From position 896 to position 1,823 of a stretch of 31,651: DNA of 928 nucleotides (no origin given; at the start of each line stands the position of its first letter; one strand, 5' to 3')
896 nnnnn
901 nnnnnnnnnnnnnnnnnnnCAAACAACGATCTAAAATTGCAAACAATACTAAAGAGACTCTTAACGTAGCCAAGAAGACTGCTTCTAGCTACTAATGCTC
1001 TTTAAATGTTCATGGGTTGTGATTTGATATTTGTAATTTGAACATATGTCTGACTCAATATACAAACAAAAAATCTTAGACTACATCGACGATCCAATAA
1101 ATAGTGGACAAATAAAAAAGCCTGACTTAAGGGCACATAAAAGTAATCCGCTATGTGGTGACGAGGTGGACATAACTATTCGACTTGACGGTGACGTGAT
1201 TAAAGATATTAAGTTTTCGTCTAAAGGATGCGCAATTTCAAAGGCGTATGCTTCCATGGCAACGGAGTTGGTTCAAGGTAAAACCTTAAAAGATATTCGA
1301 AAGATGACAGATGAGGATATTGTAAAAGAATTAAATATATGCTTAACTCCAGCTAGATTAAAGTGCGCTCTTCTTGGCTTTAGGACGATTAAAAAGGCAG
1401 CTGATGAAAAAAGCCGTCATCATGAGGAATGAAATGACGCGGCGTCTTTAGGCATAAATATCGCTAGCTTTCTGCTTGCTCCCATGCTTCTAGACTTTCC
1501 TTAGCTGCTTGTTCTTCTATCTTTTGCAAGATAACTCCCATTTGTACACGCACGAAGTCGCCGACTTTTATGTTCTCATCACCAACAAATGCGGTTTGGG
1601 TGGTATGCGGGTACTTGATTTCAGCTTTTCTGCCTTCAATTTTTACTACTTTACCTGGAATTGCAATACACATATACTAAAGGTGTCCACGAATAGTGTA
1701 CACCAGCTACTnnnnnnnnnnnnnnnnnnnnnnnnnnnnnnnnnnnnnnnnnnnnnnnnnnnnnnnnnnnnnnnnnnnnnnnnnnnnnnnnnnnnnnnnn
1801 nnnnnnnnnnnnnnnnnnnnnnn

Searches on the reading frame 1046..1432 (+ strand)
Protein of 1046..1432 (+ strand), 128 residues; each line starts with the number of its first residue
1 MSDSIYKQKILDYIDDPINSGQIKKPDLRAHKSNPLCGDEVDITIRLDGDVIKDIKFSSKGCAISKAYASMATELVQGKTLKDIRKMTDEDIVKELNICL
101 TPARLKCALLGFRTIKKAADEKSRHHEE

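Call 4: search_protein_families(library=pfam, proteins=[window:1046-1432:+], max_evalue=0.01)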
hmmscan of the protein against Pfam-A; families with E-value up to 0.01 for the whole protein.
window:1046-1432:+ (128 aa): 1 family
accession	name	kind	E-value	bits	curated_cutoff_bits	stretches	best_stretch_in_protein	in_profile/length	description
PF01592.21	NifU_N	-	1.8e-28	99.7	22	1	6-120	2-118/127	NifU-like N terminal domain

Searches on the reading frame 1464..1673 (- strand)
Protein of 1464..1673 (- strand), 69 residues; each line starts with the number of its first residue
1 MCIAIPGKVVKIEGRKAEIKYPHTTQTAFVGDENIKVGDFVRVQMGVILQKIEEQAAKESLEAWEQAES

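Call 4: search_protein_families(library=pfam, proteins=[window:1464-1673:-], max_evalue=0.01)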
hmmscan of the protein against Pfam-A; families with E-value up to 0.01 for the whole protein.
window:1464-1673:- (69 aa): 1 family
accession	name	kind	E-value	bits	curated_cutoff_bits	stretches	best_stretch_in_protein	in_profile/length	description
PF01455.23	HupF_HypC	-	3.1e-15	56.5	28.5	1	1-64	1-65/65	HupF/HypC family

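Call 5: search_protein_families(library=ncbifam, proteins=[window:1464-1673:-], max_evalue=0.01)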
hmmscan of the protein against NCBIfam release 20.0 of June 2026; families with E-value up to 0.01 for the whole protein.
window:1464-1673:- (69 aa): 4 families
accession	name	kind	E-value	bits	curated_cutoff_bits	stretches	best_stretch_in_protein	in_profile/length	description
TIGR00074.1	hypC_hupF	subfamily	1.8e-13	50.2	48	1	1-66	1-67/80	HypC/HybG/HupF family hydrogenase formation chaperone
NF007712.0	PRK10409.1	equivalog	3.3e-06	27.3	136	1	1-65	1-72/90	HypC/HybG/HupF family hydrogenase formation chaperone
NF007721.0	PRK10413.1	equivalog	0.00027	20.8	115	1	1-68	1-76/87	hydrogenase maturation factor HybG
NF040942.2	hypo_ExtJ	equivalog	0.0027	18.1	52.5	1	6-51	27-62/77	selenite/tellurite reduction operon protein ExtJ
